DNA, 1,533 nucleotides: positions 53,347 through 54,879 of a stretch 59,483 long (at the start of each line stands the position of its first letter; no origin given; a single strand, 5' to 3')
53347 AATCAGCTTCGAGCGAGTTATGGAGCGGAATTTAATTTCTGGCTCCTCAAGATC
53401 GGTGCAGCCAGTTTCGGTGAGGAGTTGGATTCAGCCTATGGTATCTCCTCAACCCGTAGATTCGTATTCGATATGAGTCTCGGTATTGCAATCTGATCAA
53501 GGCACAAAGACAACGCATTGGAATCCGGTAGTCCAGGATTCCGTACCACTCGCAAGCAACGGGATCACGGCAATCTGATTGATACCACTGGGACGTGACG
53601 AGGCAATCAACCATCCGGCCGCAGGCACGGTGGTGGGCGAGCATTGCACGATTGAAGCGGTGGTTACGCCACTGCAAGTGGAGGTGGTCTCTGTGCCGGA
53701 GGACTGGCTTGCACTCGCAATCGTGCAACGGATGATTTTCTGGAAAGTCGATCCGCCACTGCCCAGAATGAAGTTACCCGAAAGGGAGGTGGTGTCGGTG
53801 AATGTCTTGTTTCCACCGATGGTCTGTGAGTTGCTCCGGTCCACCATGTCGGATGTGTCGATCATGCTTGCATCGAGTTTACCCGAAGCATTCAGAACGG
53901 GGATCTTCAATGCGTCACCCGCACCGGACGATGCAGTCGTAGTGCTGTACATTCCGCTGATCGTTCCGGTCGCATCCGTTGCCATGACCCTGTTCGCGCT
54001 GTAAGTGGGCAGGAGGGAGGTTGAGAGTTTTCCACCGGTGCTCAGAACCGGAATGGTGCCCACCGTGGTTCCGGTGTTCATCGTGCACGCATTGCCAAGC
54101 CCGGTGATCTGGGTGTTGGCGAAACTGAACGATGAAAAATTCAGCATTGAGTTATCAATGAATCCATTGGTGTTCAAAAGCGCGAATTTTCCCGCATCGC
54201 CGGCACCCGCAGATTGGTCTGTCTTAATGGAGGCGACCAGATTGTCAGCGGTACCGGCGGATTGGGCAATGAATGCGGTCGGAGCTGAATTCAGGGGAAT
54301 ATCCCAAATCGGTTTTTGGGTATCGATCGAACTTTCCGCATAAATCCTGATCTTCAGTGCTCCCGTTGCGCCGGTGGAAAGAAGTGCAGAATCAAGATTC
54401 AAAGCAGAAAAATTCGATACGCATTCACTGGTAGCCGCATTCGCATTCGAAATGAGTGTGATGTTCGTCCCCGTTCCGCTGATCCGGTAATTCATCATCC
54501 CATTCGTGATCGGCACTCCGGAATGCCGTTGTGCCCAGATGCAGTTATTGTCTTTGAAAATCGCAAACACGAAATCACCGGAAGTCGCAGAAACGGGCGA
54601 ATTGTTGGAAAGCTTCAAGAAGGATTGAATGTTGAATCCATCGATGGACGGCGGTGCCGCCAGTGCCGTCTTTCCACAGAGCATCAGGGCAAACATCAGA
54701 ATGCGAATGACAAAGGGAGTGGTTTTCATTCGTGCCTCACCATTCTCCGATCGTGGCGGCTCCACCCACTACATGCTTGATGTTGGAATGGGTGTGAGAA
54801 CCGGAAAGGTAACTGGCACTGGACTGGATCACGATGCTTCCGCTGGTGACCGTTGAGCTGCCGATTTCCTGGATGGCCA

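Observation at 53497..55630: Chromosomal operon encoding an Ig-like lipoprotein and a phage-tail-fibre-like secreted protein, with no phage genes nearby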

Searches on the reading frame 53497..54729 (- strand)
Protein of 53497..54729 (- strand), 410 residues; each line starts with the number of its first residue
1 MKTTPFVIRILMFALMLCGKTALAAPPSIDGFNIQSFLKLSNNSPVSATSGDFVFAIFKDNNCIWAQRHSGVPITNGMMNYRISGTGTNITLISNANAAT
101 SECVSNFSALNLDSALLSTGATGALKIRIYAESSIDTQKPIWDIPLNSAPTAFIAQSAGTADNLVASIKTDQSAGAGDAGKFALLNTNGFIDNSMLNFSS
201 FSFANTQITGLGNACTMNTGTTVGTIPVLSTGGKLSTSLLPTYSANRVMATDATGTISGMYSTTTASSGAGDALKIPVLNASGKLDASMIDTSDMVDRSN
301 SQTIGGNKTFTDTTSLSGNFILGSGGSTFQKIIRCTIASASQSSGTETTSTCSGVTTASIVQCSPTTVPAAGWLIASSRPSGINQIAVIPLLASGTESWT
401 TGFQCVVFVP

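Call 3: search_protein_families(library=pfam, proteins=[window:53497-54729:-], max_evalue=1)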
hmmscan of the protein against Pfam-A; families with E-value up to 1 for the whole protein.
window:53497-54729:- (410 aa): 0 families

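Call 4: search_protein_families(library=phrogs, proteins=[window:53497-54729:-], max_evalue=1)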
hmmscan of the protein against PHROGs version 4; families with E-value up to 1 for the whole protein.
window:53497-54729:- (410 aa): 1 family
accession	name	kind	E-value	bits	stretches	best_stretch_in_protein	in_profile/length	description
phrog_10512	-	head and packaging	0.00042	20.6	1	243-325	283-368/444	virion structural protein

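Call 5: search_solved_structures(query=window:53497-54729:-, max_evalue=10, show_alignments=3)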
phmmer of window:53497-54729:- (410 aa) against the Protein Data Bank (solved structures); distinct sequences matched with E-value up to 10: 2.
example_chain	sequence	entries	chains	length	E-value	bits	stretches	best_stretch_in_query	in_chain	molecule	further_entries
5e7t_G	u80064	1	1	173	0.4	13.1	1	295-388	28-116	Major structural protein 1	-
5e7f_G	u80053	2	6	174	0.4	13.1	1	295-388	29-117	Major structural protein 1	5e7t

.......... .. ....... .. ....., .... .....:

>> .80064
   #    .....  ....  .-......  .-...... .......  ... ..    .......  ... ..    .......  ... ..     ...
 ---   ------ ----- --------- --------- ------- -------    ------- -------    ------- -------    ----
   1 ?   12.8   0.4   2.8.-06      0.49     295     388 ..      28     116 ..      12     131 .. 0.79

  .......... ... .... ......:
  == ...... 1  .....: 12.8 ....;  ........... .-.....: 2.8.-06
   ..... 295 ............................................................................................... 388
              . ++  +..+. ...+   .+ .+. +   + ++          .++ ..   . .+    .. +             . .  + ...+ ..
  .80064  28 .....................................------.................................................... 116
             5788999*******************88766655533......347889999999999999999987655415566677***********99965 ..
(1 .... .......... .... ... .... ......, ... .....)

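Call 6: find_homologous_proteins(query=window:53497-54729:-, max_evalue=0.001)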
Query window:53497-54729:- (410 aa): 13 proteins with E <= 0.001 among 8000 candidates.
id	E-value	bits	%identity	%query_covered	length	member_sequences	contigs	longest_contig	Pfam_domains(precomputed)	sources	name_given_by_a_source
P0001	2.3e-238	809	94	100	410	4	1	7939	-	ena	-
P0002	3.6e-218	742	85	100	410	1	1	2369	-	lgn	-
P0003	6.5e-189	646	73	99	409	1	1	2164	-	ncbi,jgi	jgi:hypothetical protein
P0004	3.5e-157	542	63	80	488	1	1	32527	-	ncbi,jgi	jgi:hypothetical protein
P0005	4.1e-147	508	73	79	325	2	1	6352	-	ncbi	-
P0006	5.4e-144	498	50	98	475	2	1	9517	-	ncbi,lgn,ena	-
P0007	2.0e-112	394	55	74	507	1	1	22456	-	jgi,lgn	jgi:hypothetical protein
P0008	1.0e-110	389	40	100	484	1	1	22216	-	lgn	-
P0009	1.5e-105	372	55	79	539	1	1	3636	-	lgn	-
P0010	1.8e-104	368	53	78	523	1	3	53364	-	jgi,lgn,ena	jgi:hypothetical protein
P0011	1.1e-103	365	52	77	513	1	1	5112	-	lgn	-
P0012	6.8e-103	363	40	99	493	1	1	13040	-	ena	-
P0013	3.5e-53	199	38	59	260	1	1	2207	-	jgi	jgi:hypothetical protein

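Call 9: find_related_loci(query=window:53497-54729:-, collection=genome_contigs, flank=10000)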
Query window:53497-54729:- (410 aa) in genome_contigs; peptide patterns used: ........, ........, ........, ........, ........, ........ (x = any residue, [..] = any of these).
20 stretches matched a pattern; 1 encode a relative of the query (tblastn E <= 1e-3); 1 distinct loci.
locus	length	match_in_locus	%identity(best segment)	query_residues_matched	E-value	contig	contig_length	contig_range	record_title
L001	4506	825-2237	50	8-410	5e-134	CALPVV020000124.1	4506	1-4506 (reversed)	MAG: Nitrosovibrio sp. Nv4 isolate HRS-ES2-bin-178 genome assembly, contig: HRSG-E12-C18019, whole genome shotgun sequen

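Call 18: find_encoding_contigs(protein=window:53497-54729:-, flank=10000, max_places=4)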
Protein window:53497-54729:- (410 aa): no gene with exactly this product is on record in the collection.

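Call 19: find_encoding_contigs(protein=P0010, flank=10000, max_places=3)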
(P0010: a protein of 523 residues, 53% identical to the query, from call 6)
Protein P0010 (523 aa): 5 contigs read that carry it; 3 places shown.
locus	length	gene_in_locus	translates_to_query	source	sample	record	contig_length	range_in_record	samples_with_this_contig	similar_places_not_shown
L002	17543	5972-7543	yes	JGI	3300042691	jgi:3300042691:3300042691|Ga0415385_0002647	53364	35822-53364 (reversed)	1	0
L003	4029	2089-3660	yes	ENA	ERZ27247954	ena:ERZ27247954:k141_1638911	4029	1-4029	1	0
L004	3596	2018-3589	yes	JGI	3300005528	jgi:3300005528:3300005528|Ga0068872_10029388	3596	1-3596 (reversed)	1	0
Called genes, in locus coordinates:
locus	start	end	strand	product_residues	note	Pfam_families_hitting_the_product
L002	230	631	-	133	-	PF20791:Acyl-ACP_TE_C (faint), PF13279:4HBT_2, PF03061:4HBT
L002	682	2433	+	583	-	PF03485:Arg_tRNA_synt_N, PF00750:tRNA-synt_1d, PF05746:DALR_1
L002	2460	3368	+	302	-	PF00892:EamA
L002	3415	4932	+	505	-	PF07690:MFS_1, PF00854:PTR2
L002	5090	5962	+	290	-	-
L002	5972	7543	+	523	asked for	-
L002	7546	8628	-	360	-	-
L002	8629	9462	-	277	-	-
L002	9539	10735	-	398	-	PF00155:Aminotran_1_2, PF01053:Cys_Met_Meta_PP (weak)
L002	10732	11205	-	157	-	PF01467:CTP_transf_like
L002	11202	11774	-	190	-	PF03602:Cons_hypoth95, PF05175:MTS, PF02475:TRM5-TYW2_MTfase (weak), PF13847:Methyltransf_31 (weak)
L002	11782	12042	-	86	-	-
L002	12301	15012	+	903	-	-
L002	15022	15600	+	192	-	-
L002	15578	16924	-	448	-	PF00072:Response_reg, PF00158:Sigma54_activat, PF14532:Sigma54_activ_2, PF07728:AAA_5 (weak), PF25601:AAA_lid_14, PF02954:HTH_8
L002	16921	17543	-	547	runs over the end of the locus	PF00672:HAMP (weak), PF00512:HisKA, PF02518:HATPase_c, PF14501:HATPase_c_5 (faint)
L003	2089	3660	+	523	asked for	-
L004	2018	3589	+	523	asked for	-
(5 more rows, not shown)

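Call 20: find_encoding_contigs(protein=P0004, flank=10000, max_places=3)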
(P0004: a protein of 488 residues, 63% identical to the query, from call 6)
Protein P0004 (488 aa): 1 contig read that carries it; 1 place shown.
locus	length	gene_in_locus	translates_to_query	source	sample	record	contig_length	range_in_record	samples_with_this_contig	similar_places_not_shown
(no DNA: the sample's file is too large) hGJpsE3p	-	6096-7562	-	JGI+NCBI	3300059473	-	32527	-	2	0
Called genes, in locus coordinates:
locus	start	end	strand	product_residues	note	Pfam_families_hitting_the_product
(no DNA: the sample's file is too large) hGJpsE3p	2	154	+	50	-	?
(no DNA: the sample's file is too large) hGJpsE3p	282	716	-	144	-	PF13279:4HBT_2, PF03061:4HBT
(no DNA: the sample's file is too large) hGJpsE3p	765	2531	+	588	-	PF03485:Arg_tRNA_synt_N, PF00750:tRNA-synt_1d, PF05746:DALR_1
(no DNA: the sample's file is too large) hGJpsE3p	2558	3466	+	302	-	PF00892:EamA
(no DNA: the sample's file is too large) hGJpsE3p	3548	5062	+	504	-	PF07690:MFS_1, PF00854:PTR2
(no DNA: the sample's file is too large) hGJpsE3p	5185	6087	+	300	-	-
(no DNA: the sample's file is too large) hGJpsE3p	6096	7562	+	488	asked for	-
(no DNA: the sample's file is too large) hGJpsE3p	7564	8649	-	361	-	-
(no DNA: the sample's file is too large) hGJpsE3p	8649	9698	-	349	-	-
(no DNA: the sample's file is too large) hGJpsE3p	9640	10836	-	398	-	PF00155:Aminotran_1_2, PF01053:Cys_Met_Meta_PP (weak)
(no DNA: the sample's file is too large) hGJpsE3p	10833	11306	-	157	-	PF01467:CTP_transf_like, PF08218:Citrate_ly_lig (weak)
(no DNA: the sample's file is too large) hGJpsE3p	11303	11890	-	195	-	PF03602:Cons_hypoth95, PF05175:MTS, PF13847:Methyltransf_31 (weak)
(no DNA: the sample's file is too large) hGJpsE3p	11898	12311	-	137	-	-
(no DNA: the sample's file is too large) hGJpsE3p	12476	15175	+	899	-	-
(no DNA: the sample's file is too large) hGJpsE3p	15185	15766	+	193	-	-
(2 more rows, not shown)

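Call 21: list_cluster_members(proteins=[P0001, P0003, P0004, P0005, P0006, P0010])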
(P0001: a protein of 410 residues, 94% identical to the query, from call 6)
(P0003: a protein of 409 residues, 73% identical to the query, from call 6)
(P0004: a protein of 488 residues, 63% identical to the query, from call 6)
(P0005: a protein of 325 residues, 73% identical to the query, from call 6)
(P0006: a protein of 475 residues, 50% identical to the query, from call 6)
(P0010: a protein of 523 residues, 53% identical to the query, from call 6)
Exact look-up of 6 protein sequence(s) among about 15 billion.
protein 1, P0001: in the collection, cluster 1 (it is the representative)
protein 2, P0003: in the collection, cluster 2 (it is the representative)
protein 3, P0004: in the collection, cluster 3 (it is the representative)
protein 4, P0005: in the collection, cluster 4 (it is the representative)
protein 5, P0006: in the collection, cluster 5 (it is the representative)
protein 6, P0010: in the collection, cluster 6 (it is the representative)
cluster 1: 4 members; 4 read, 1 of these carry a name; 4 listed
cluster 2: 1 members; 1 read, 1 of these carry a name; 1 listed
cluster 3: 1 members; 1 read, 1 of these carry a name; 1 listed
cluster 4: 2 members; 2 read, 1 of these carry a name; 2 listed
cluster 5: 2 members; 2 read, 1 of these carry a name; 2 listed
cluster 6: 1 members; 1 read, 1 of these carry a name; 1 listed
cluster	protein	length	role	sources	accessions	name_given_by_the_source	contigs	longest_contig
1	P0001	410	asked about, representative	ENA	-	-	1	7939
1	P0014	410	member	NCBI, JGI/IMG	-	hypothetical protein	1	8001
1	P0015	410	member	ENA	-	-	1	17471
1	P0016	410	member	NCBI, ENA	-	-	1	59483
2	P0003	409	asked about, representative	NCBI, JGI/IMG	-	hypothetical protein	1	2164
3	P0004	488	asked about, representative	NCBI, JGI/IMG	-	hypothetical protein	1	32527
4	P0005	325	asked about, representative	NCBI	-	-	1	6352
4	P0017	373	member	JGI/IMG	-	hypothetical protein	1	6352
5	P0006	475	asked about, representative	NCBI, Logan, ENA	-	-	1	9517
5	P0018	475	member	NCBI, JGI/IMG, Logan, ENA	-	hypothetical protein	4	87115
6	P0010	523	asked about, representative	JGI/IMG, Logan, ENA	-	hypothetical protein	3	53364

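Call 28: search_protein_families(library=ncbifam, proteins=[window:53497-54729:-], max_evalue=1)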
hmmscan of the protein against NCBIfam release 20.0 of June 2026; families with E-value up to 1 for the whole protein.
window:53497-54729:- (410 aa): 1 family
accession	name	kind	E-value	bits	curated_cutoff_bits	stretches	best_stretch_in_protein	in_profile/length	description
NF053851.1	Bdello_MAT_N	subfamily_domain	6.2e-07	29.3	60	1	22-164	7-152/162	mosaic adhesive trimer family chimeric fiber protein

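Call 32: find_encoding_contigs(protein=P0008, flank=10000, max_places=2)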
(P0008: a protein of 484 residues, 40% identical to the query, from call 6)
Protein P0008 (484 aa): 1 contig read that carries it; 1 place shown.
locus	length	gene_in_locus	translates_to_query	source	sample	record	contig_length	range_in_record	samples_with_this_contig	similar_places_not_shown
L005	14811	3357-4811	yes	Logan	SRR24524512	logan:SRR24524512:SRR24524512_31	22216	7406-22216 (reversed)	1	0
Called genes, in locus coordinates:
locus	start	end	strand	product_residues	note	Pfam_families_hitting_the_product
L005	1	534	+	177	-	?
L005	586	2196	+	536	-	PF07690:MFS_1, PF00854:PTR2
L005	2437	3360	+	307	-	-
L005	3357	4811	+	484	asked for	-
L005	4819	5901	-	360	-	PF18990:DUF5723 (weak)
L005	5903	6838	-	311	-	-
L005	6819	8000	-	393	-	PF00155:Aminotran_1_2, PF01053:Cys_Met_Meta_PP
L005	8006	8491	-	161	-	PF01467:CTP_transf_like, PF08218:Citrate_ly_lig (faint)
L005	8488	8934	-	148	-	PF03602:Cons_hypoth95, PF05175:MTS (weak), PF09445:Methyltransf_15 (weak), PF13847:Methyltransf_31 (weak)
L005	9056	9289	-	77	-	-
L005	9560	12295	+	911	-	-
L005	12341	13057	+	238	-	-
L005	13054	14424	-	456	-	PF00072:Response_reg, PF00158:Sigma54_activat, PF13191:AAA_16 (weak), PF14532:Sigma54_activ_2, PF07728:AAA_5 (weak), PF25601:AAA_lid_14, PF02954:HTH_8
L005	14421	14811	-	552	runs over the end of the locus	PF00672:HAMP (faint), PF00512:HisKA, PF02518:HATPase_c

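Call 33: find_encoding_contigs(protein=P0012, flank=10000, max_places=2)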
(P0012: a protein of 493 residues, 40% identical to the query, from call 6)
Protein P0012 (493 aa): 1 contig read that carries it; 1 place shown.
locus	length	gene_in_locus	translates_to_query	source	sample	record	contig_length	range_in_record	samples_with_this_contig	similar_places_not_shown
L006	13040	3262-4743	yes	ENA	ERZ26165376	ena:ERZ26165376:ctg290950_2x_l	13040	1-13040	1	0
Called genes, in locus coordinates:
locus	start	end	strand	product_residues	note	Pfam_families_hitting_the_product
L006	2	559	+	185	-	?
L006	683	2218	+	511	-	PF07690:MFS_1, PF00854:PTR2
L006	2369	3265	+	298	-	-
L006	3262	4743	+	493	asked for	-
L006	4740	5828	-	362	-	-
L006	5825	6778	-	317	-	-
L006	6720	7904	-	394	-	PF00155:Aminotran_1_2, PF01053:Cys_Met_Meta_PP (weak)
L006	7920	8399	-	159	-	PF01467:CTP_transf_like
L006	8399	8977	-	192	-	PF03602:Cons_hypoth95, PF05175:MTS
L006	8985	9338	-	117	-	-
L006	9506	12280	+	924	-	-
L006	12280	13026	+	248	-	-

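Call 34: find_encoding_contigs(protein=P0007, flank=10000, max_places=2)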
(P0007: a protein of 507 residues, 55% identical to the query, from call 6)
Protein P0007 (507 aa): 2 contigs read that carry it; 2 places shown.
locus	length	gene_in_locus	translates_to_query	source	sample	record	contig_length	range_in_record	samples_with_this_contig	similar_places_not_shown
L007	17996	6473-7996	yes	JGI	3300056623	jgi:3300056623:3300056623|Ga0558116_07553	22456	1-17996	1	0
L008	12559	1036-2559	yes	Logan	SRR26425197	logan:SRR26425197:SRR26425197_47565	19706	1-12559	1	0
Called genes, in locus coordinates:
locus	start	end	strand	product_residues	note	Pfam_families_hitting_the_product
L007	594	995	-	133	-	PF20791:Acyl-ACP_TE_C (weak), PF13279:4HBT_2, PF03061:4HBT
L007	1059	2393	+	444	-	PF03485:Arg_tRNA_synt_N, PF00750:tRNA-synt_1d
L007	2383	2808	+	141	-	PF05746:DALR_1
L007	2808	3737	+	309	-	PF00892:EamA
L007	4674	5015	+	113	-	-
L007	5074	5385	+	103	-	PF00854:PTR2 (weak)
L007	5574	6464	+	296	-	-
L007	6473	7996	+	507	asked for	-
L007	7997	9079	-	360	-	-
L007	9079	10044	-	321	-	-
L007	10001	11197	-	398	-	PF00155:Aminotran_1_2, PF01053:Cys_Met_Meta_PP (weak)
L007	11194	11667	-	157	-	PF01467:CTP_transf_like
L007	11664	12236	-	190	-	PF03602:Cons_hypoth95, PF05175:MTS, PF02475:TRM5-TYW2_MTfase (weak), PF13847:Methyltransf_31 (weak), PF09445:Methyltransf_15 (weak)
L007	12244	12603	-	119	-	-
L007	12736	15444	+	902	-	-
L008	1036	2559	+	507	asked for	-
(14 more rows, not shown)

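Call 35: predict_structure(alignment_id=A1)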
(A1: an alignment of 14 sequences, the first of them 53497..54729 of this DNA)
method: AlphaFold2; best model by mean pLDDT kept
length: 410 residues; sequences in the alignment: 14
mean_pLDDT: 57.4   pTM: 0.32
mean pLDDT of the five models: 57.4, 56.9, 54.9, 51.8, 50.3
residues with pLDDT >= 90: 7; 70-90: 135; 50-70: 88; < 50: 180
segments of 3 or more residues with pLDDT < 50: 1-5, 17-34, 148-165, 195-327
pLDDT, mean of each block of 10 residues (from residue 1): 46 47 29 52 70 84 82 76 69 81 63 63 73 80 63 36 48 52 53 47 36 32 32 39 40 39 46 43 38 34 31 42 44 81 87 82 76 75 87 78 78
secondary structure, 60 per line:
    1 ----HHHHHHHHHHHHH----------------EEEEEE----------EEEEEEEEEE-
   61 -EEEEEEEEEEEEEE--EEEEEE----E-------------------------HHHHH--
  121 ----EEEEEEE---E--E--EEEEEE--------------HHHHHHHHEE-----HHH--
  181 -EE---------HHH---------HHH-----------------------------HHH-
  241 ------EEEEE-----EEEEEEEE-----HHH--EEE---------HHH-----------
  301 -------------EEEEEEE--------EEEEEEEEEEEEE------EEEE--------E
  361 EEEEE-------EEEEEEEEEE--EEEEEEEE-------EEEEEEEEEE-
elements in order: H5-17 E34-39 E50-59 E62-75 E78-83 H114-118 E125-131 E141-146 H161-168 E247-251 E257-264 E275-277 E314-320 E329-341 E348-351 E360-365 E373-382 E385-392 E400-409

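Call 39: fold_search(model_id=the predicted structure, library=pdb)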
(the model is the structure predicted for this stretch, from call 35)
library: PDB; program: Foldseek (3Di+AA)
matches with E <= 10: 274; with E <= 0.001: 0
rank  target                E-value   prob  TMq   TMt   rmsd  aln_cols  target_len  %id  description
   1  6cl5_A                3.2e-01  0.60  0.15  0.16   4.6        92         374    8  Structure of P. aeruginosa R1 pyocin fiber PALES_06171 comprising C-terminal residues 323-701 (released 2018-06-27)
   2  4fjz                  7.0e-01  0.30  0.14  0.08   7.6       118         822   13  Crystal structure of PI3K-gamma in complex with pyrrolo-pyridine inhibitor 63 (released 2012-10-24)
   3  8sso_E                7.0e-01  0.16  0.11  0.39   9.7       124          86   11  AurA bound to danusertib and inhibiting monobody Mb2 (released 2023-09-06)
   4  9pr5_A                8.3e-01  0.06  0.10  0.13  18.6       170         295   11  Cryo-EM structure of the human inward-rectifier potassium 7.1 channel (Kir7.1) extended state (released 2026-02-25)
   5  2chx                  8.7e-01  0.09  0.11  0.06  12.4       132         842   11  A pharmacological map of the PI3-K family defines a role for p110alpha in signaling: The structure of complex of phospho (released 2006-05-22)
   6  4xkw_A                9.3e-01  0.35  0.14  0.10   4.5        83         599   10  Tailspike protein mutant D339N of E. coli bacteriophage HK620 in complex with pentasaccharide (released 2016-01-20)
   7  4xop_A                9.8e-01  0.23  0.13  0.09   5.5        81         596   12  Tailspike protein double mutant D339N/E372Q of E. coli bacteriophage HK620 in complex with hexasaccharide (released 2016-01-27)
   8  3apf                  9.8e-01  0.11  0.12  0.07  11.7       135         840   10  Crystal structure of human PI3K-gamma in complex with CH5039699 (released 2011-04-13)
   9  8f9p_A                1.0e+00  0.35  0.14  0.12   7.1       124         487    7  Dog sialic acid esterase (SIAE) inactive mutant S128A (released 2024-05-29)
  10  4xn3_A                1.0e+00  0.30  0.14  0.10   4.4        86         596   10  Tailspike protein mutant E372A of E. coli bacteriophage HK620 in complex with hexasaccharide (released 2016-01-27)
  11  4xqf                  1.0e+00  0.28  0.14  0.10   4.4        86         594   12  Tailspike protein mutant E372Q (delta D470/N471) of E. coli bacteriophage HK620 (released 2016-01-27)
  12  9jrr_B                1.0e+00  0.03  0.07  0.13  13.8       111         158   11  Crystal structure of YjgK from Salmonella Typhimurium (released 2025-07-02)
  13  4xnf                  1.1e+00  0.28  0.14  0.10   4.4        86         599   10  Tailspike protein double mutant D339A/E372Q of E. coli bacteriophage HK620 (released 2016-01-27)
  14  6ct8                  1.2e+00  0.33  0.14  0.22   4.5        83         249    8  Selenomethionine structure of N-truncated R2-type pyocin tail fiber at 2.6 angstrom resolution (released 2019-02-20)
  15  2q3x_B                1.2e+00  0.04  0.09  0.21  16.4       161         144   10  The RIM1alpha C2B domain (released 2007-08-28)
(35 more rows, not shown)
